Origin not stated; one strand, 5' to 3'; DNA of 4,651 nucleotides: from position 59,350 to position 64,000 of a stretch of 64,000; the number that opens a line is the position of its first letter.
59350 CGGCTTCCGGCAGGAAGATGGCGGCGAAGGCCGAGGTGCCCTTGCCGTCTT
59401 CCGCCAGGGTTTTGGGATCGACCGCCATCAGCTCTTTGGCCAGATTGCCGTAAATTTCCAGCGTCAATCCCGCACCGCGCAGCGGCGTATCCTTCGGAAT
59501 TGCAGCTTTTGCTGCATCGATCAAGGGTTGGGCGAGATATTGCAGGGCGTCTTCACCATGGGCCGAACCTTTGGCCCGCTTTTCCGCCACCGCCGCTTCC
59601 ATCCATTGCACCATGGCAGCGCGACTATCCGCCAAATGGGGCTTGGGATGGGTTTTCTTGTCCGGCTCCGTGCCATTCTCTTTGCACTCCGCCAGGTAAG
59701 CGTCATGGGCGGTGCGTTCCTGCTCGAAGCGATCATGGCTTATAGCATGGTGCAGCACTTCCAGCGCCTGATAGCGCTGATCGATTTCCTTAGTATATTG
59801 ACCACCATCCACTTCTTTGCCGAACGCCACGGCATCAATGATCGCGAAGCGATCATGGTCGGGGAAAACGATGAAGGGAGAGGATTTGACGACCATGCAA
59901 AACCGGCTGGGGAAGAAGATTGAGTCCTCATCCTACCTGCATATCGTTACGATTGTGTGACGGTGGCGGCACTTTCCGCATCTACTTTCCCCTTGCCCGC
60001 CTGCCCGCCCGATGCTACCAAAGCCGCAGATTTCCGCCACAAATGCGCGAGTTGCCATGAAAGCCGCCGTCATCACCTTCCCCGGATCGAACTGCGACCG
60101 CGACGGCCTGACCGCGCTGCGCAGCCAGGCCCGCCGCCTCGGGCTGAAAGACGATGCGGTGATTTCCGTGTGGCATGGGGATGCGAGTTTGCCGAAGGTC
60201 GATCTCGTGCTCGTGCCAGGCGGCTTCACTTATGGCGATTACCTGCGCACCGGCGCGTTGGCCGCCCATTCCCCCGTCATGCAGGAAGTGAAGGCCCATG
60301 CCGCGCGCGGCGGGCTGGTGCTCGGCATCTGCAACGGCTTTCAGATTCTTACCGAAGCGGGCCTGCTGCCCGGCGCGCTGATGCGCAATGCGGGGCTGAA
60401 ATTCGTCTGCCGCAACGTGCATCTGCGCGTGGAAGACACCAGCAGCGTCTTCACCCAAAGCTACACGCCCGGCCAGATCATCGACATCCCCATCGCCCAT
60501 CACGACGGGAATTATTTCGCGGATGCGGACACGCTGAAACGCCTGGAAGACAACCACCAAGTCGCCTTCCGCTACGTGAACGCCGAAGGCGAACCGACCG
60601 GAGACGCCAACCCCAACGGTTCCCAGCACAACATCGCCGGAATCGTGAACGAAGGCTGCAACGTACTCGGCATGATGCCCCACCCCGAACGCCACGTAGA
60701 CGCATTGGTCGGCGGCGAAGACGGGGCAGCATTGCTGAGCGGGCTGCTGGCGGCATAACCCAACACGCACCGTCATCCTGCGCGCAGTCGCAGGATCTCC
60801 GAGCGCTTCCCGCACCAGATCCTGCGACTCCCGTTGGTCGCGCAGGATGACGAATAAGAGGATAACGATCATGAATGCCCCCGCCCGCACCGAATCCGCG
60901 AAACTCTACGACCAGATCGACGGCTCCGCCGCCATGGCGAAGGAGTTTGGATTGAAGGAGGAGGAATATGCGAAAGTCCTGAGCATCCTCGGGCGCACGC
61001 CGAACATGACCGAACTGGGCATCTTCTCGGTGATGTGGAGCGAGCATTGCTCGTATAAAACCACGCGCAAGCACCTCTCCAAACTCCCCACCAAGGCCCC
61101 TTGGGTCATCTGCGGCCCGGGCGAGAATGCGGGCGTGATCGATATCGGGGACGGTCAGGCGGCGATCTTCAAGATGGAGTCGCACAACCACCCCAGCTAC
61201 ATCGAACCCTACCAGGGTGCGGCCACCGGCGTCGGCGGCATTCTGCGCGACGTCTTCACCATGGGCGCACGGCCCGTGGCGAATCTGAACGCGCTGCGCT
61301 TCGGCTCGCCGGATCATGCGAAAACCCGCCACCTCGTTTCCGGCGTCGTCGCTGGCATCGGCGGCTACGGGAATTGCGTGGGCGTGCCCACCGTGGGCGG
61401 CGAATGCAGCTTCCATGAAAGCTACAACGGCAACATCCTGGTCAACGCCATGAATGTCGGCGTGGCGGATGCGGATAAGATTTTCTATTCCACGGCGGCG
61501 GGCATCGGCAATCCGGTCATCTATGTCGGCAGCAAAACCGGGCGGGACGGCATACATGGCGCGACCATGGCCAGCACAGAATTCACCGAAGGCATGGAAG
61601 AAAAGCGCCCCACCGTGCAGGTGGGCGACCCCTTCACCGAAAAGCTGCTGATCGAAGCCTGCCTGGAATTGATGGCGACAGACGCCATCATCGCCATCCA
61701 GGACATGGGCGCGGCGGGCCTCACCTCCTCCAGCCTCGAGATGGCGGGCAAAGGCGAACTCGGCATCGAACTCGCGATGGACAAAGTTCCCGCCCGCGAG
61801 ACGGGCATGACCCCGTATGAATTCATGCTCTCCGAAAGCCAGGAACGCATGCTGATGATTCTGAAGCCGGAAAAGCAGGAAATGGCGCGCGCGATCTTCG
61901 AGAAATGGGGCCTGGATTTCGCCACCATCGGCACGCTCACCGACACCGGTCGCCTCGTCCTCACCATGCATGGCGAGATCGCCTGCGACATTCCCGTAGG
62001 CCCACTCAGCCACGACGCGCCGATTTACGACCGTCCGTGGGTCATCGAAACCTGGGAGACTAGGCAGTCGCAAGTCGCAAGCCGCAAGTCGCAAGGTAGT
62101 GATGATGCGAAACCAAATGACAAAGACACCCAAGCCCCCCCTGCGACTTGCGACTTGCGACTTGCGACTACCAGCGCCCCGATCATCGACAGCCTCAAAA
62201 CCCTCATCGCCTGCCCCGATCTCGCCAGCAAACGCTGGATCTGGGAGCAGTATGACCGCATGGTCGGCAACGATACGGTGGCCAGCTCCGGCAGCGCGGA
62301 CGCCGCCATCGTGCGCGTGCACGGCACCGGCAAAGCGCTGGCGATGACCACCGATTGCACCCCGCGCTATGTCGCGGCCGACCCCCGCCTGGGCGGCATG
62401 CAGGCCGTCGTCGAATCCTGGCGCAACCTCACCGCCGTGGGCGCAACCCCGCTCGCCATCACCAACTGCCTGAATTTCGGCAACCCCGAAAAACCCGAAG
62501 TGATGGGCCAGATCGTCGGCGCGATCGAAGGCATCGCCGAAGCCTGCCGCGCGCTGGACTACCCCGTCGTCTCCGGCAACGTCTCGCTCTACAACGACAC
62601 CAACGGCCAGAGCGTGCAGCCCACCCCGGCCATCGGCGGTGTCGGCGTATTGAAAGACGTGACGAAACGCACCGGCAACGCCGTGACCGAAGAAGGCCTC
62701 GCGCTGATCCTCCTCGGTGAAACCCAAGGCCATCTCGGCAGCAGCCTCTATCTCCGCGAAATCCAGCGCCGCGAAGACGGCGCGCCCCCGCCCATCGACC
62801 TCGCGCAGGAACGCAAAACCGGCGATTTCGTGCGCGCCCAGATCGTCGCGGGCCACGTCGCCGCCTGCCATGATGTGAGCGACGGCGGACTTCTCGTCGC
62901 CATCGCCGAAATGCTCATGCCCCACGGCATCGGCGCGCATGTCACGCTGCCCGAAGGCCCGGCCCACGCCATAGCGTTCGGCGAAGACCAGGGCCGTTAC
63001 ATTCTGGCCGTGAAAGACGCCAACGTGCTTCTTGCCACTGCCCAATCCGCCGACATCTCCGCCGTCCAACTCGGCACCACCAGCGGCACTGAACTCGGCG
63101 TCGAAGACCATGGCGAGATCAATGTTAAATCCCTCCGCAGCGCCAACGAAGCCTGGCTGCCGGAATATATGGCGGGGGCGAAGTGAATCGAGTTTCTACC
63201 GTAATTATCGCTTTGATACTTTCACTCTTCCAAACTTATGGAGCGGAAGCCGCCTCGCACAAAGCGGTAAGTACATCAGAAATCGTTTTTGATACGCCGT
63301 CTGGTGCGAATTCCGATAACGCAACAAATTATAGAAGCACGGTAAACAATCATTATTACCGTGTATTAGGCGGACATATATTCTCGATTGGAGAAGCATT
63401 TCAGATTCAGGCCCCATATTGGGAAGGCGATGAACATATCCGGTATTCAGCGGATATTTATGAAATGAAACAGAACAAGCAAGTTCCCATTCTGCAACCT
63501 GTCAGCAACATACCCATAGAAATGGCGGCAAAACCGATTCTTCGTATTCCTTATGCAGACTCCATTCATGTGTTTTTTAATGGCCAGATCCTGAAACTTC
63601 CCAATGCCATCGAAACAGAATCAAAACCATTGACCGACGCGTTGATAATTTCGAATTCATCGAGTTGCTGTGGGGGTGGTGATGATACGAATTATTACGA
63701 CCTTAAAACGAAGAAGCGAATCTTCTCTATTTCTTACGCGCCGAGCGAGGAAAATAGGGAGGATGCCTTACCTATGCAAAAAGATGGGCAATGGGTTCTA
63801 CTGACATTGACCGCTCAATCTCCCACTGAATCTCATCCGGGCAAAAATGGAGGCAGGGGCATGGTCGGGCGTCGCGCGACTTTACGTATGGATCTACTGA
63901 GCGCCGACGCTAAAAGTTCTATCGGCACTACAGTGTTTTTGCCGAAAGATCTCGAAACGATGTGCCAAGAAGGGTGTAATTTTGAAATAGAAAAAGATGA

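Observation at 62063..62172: Heptamer-microsatellite hairpin embedded in frame in purL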

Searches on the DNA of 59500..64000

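Call 24: search_rna_families(source=window, start=59500, end=64000, threshold=evalue, max_evalue=10)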
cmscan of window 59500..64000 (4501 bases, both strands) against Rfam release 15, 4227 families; matches with E-value up to 10: 4.
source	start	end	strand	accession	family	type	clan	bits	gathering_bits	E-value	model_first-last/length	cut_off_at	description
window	62060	62174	-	RF03308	MIR848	Gene; miRNA;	-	31.7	90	0.00037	9-92/97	no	MIR848 microRNA precursor family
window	60371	60432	-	RF03403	mir-5366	Gene; miRNA;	-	20.2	73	1.1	1-71/71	no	mir-5366 microRNA precursor family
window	59817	59851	-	RF01343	CRISPR-DR33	Gene; CRISPR;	-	17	39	7.9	1-37/37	no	CRISPR RNA direct repeat element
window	61091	61144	-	RF01704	Glutamine-II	Cis-reg; riboswitch;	-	15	33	2.9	1-60/60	no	Glutamine-II riboswitch aptamer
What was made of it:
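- On Known cis-regulatory or structured RNA families (Rfam 15): The only sub-threshold hit on the hairpin is a plant miRNA-precursor model (31.7 bits against 90), which reflects a generic hairpin (call 24).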
